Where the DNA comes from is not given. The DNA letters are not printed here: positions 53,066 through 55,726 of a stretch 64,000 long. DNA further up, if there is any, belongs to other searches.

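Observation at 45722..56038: Compact VirB/D4 type IV secretion locus lacking recognisable virB1, B3, B5 and B7, with an enlarged VirB6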

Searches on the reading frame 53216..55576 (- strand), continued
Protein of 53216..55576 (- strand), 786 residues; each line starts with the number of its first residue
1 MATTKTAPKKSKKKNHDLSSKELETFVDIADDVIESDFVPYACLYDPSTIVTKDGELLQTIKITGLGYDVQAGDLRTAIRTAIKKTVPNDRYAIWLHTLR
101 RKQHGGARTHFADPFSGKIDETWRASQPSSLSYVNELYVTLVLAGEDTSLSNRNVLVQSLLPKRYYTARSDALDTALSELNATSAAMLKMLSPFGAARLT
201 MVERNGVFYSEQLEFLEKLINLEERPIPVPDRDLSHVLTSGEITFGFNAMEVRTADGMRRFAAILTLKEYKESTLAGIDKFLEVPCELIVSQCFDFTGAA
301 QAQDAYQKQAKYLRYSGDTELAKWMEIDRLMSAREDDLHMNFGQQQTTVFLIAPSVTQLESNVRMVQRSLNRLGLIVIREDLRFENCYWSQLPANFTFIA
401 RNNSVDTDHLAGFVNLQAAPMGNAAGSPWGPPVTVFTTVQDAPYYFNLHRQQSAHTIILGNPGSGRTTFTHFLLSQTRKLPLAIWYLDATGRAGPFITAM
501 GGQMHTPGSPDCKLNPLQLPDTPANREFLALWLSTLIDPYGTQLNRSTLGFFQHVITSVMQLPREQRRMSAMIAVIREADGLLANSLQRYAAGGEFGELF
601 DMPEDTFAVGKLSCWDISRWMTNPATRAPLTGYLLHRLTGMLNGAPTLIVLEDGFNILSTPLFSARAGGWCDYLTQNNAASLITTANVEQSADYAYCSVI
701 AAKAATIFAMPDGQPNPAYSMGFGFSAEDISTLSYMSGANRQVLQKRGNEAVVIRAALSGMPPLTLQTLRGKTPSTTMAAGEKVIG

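Call 46: search_solved_structures(query=window:53216-55576:-, max_evalue=0.001, show_alignments=2)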
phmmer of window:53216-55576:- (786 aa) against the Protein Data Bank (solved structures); distinct sequences matched with E-value up to 0.001: 3.
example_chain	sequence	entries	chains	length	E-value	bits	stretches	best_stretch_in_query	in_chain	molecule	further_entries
7o41_A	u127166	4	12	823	7.7e-62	212.8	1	30-755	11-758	TrwK protein | Type IV secretion system protein virB4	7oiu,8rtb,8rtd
7o43_A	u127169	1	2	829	8e-62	212.7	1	30-755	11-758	TrwK protein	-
7o42_A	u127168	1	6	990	1.5e-61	211.9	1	30-755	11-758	TrwK protein,Protein hcp1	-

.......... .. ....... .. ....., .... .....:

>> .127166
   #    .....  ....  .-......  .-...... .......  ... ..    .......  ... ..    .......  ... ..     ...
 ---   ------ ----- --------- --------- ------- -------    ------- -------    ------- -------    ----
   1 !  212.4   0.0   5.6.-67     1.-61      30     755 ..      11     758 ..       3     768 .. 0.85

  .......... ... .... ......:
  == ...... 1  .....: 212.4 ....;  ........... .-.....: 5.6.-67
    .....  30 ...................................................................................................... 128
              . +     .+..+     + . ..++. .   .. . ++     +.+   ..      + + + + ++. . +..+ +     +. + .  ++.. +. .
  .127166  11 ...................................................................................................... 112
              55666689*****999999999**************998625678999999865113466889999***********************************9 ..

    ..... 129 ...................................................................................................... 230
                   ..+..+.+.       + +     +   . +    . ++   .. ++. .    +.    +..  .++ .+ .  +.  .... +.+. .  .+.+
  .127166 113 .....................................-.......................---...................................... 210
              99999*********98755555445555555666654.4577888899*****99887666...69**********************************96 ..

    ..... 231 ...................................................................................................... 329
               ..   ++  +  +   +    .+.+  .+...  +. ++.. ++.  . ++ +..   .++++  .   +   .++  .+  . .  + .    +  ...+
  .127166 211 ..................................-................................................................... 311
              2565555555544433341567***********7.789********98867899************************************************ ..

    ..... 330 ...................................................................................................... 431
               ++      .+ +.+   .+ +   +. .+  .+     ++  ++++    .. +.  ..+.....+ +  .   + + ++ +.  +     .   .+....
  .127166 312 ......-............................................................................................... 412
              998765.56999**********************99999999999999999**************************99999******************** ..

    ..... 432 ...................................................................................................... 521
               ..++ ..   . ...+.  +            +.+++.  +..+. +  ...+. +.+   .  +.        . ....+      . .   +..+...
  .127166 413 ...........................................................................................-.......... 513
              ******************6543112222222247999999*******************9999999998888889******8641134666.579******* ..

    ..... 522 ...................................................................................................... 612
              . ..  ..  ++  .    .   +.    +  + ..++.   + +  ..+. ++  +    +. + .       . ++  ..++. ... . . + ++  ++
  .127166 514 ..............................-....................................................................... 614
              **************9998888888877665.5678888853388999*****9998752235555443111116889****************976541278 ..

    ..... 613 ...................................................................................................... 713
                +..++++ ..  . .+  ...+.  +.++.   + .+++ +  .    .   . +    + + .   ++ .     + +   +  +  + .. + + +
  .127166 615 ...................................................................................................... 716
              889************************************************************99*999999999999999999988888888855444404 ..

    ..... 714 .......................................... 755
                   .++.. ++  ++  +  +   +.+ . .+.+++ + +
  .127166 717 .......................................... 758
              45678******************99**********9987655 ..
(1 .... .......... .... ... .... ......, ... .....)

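Call 67: search_protein_representatives(protein=window:53216-55576:-)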
Query: 786 residues. Proteins with E-value up to 0.001 (for the whole library): 3104; up to 1e-10: 1947; up to 1e-30: 683. The best 150 are listed.
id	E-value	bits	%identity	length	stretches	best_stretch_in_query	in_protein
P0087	0.0e+00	1014.7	57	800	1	7-773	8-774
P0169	2.0e-249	846.2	50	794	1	15-784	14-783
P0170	1.1e-222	757.9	46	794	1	22-773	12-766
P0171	2.7e-208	710.3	43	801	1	12-771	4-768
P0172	5.1e-203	692.8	44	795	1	21-774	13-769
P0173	6.4e-176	603.2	41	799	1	21-749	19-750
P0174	5.6e-164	563.7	40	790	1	20-769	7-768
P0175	1.9e-163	562.0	39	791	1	22-770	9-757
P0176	9.6e-163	559.7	37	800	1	14-777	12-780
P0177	2.3e-156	538.6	38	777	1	20-772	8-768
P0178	2.4e-152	525.3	38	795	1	20-755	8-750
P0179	1.8e-150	519.1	37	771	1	15-755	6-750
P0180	2.5e-149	515.3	37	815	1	20-764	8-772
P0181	2.6e-149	515.2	38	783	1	22-760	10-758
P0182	3.5e-147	508.2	36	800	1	20-761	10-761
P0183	7.6e-145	500.5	36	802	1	31-764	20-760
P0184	2.5e-142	492.2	36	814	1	32-764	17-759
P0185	1.0e-139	483.5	35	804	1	25-766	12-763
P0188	1.4e-129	450.0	35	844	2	33-574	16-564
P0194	9.6e-123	427.4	32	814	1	11-767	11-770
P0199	6.3e-121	421.4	32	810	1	35-767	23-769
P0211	9.3e-112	391.1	34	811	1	36-756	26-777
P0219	5.7e-109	381.9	32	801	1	20-753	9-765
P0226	6.2e-107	375.1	32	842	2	37-507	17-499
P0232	1.6e-104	367.2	33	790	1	27-773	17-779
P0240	9.4e-100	351.4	33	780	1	32-752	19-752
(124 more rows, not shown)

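Call 71: list_cluster_members(proteins=[P0183, P0184, P0185, P0188, P0194, P0199, P0232, P0240, P0211, P0219])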
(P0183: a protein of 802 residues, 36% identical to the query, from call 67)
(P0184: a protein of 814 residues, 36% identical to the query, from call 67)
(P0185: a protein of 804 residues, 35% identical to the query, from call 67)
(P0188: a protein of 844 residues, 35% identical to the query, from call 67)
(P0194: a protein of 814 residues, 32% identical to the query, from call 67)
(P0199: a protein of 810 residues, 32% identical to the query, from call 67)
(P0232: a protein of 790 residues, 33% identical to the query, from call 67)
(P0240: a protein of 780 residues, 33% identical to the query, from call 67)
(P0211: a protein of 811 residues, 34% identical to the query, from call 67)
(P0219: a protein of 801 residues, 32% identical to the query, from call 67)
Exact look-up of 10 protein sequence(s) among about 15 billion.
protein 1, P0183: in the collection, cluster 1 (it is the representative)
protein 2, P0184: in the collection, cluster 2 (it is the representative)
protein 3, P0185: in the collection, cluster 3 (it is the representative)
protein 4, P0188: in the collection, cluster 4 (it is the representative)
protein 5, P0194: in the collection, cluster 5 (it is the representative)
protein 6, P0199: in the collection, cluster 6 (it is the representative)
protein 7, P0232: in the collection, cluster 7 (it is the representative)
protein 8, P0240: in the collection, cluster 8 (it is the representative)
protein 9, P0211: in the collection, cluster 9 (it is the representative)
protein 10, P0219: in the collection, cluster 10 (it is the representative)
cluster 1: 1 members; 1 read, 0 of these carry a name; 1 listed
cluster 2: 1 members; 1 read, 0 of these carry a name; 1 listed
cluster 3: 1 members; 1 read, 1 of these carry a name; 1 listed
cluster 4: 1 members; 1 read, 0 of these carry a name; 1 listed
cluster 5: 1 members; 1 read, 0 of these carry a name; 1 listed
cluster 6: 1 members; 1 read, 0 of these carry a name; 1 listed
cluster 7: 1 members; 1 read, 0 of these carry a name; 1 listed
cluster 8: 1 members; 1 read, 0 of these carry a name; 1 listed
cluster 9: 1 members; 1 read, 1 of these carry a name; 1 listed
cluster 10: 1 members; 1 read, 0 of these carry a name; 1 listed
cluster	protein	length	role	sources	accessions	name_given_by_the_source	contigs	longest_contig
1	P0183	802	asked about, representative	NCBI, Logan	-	-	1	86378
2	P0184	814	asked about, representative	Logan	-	-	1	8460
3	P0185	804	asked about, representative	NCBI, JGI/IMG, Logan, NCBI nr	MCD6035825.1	MAG: VirB4 family type secretion/conjugal transfer ATPase [Rickettsiales bacterium] | type IV secretion system protein VirB4 | VirB4 family type secretion/conjugal transfer ATPase [Rickettsiales bacterium]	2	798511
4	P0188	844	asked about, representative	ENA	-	-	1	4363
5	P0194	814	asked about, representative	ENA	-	-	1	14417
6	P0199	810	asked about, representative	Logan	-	-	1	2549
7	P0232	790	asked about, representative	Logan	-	-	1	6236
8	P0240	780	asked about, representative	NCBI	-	-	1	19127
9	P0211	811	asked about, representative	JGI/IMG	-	type IV secretion system protein VirB4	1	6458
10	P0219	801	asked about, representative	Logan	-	-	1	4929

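Call 72: search_protein_families(library=ncbifam, proteins=[P0185, P0188, P0194, P0183, P0232, P0240, P0211, P0180, P0174, P0177], max_evalue=1e-50)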
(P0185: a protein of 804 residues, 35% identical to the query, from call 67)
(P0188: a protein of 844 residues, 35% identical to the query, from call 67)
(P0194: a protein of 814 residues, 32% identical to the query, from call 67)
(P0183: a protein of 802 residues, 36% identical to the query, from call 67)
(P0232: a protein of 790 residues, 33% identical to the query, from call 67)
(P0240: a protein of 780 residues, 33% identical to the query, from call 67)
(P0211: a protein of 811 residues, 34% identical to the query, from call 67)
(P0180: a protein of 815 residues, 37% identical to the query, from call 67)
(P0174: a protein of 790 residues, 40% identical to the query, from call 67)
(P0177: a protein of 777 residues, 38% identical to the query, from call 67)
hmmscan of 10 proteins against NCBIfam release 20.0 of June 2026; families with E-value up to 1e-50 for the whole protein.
P0185 (804 aa): 4 families
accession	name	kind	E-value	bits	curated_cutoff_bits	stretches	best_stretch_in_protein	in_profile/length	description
NF010473.0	PRK13898.1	equivalog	3.1e-222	739.9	1050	1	15-796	14-797/801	type IV secretion system ATPase VirB4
TIGR00929.1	VirB4_CagE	subfamily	6.4e-205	682.8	643.1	1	19-795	5-790/792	VirB4 family type IV secretion/conjugal transfer ATPase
NF010427.0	PRK13853.1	equivalog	3.5e-100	336.1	957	1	25-796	15-783/789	type IV secretion system protein VirB4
NF010447.0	PRK13873.1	equivalog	7.9e-77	258.9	1020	1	335-780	334-778/815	conjugal transfer protein TrbE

P0188 (844 aa): 4 families
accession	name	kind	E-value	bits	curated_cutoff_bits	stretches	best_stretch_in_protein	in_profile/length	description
NF010473.0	PRK13898.1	equivalog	7.9e-209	695.6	1050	2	12-576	15-580/801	type IV secretion system ATPase VirB4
TIGR00929.1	VirB4_CagE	subfamily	1.4e-201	671.7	643.1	1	13-841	3-791/792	VirB4 family type IV secretion/conjugal transfer ATPase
NF010427.0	PRK13853.1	equivalog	1.7e-107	360.3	957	1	10-559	4-549/789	type IV secretion system protein VirB4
NF010447.0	PRK13873.1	equivalog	7e-61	206.2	1020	0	622-826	573-778/815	conjugal transfer protein TrbE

P0194 (814 aa): 4 families
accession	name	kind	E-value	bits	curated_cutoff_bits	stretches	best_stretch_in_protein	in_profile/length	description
NF010473.0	PRK13898.1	equivalog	7.7e-198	659.2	1050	1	15-802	7-797/801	type IV secretion system ATPase VirB4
TIGR00929.1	VirB4_CagE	subfamily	2.6e-197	657.7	643.1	1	27-801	6-790/792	VirB4 family type IV secretion/conjugal transfer ATPase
NF010427.0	PRK13853.1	equivalog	1.1e-108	364.2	957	1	32-804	15-785/789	type IV secretion system protein VirB4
NF010447.0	PRK13873.1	equivalog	2.7e-69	234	1020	1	327-796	320-789/815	conjugal transfer protein TrbE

P0183 (802 aa): 4 families
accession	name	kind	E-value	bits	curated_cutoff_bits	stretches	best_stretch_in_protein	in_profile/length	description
NF010473.0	PRK13898.1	equivalog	3.9e-203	676.7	1050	1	15-796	12-798/801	type IV secretion system ATPase VirB4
TIGR00929.1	VirB4_CagE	subfamily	2.6e-194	647.7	643.1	1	19-795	3-791/792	VirB4 family type IV secretion/conjugal transfer ATPase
NF010427.0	PRK13853.1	equivalog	1.3e-96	324.3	957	1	16-795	4-783/789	type IV secretion system protein VirB4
NF010447.0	PRK13873.1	equivalog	3.6e-72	243.5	1020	1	337-784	334-782/815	conjugal transfer protein TrbE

P0232 (790 aa): 3 families
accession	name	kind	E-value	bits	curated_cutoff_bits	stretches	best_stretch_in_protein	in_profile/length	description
TIGR00929.1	VirB4_CagE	subfamily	1.1e-126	424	643.1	1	26-784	9-769/792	VirB4 family type IV secretion/conjugal transfer ATPase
NF010473.0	PRK13898.1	equivalog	9.2e-124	414.2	1050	1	23-785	19-776/801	type IV secretion system ATPase VirB4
NF010427.0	PRK13853.1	equivalog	4.2e-53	180.4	957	1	27-786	14-763/789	type IV secretion system protein VirB4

P0240 (780 aa): 3 families
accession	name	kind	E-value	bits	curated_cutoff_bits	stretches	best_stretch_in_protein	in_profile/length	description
TIGR00929.1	VirB4_CagE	subfamily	7.9e-115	384.9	643.1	1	18-776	4-769/792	VirB4 family type IV secretion/conjugal transfer ATPase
NF010473.0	PRK13898.1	equivalog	9.2e-106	354.7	1050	1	2-774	1-773/801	type IV secretion system ATPase VirB4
NF010427.0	PRK13853.1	equivalog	5.8e-55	186.5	957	1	24-778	14-763/789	type IV secretion system protein VirB4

P0211 (811 aa): 3 families
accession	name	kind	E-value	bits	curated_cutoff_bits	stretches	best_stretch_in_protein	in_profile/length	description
TIGR00929.1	VirB4_CagE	subfamily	6.7e-144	481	643.1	1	22-797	5-768/792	VirB4 family type IV secretion/conjugal transfer ATPase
NF010473.0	PRK13898.1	equivalog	1.2e-132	443.7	1050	1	22-792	18-769/801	type IV secretion system ATPase VirB4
NF010427.0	PRK13853.1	equivalog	4.2e-67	226.7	957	1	23-791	10-754/789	type IV secretion system protein VirB4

P0180 (815 aa): 4 families
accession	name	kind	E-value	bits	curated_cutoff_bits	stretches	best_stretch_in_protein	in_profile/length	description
TIGR00929.1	VirB4_CagE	subfamily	8.2e-180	599.8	643.1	1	24-807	9-788/792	VirB4 family type IV secretion/conjugal transfer ATPase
NF010473.0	PRK13898.1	equivalog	5.6e-173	577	1050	1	17-811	15-798/801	type IV secretion system ATPase VirB4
NF010427.0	PRK13853.1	equivalog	9.1e-90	301.6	957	1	25-809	14-782/789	type IV secretion system protein VirB4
NF010447.0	PRK13873.1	equivalog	1.2e-63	215.3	1020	1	341-799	338-782/815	conjugal transfer protein TrbE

P0174 (790 aa): 3 families
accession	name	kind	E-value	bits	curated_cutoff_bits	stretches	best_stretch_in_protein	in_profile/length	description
TIGR00929.1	VirB4_CagE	subfamily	1.5e-147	493.1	643.1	1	23-771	9-763/792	VirB4 family type IV secretion/conjugal transfer ATPase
NF010473.0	PRK13898.1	equivalog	7e-145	484.1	1050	1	15-771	14-769/801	type IV secretion system ATPase VirB4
NF010427.0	PRK13853.1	equivalog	2e-75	254.2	957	1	24-771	14-755/789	type IV secretion system protein VirB4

P0177 (777 aa): 3 families
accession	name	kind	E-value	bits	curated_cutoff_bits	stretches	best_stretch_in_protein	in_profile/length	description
TIGR00929.1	VirB4_CagE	subfamily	7.9e-162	540.3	643.1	1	24-769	9-764/792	VirB4 family type IV secretion/conjugal transfer ATPase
NF010473.0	PRK13898.1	equivalog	9.1e-149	496.9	1050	1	17-770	15-771/801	type IV secretion system ATPase VirB4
NF010427.0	PRK13853.1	equivalog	3.8e-78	263.2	957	1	25-771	14-758/789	type IV secretion system protein VirB4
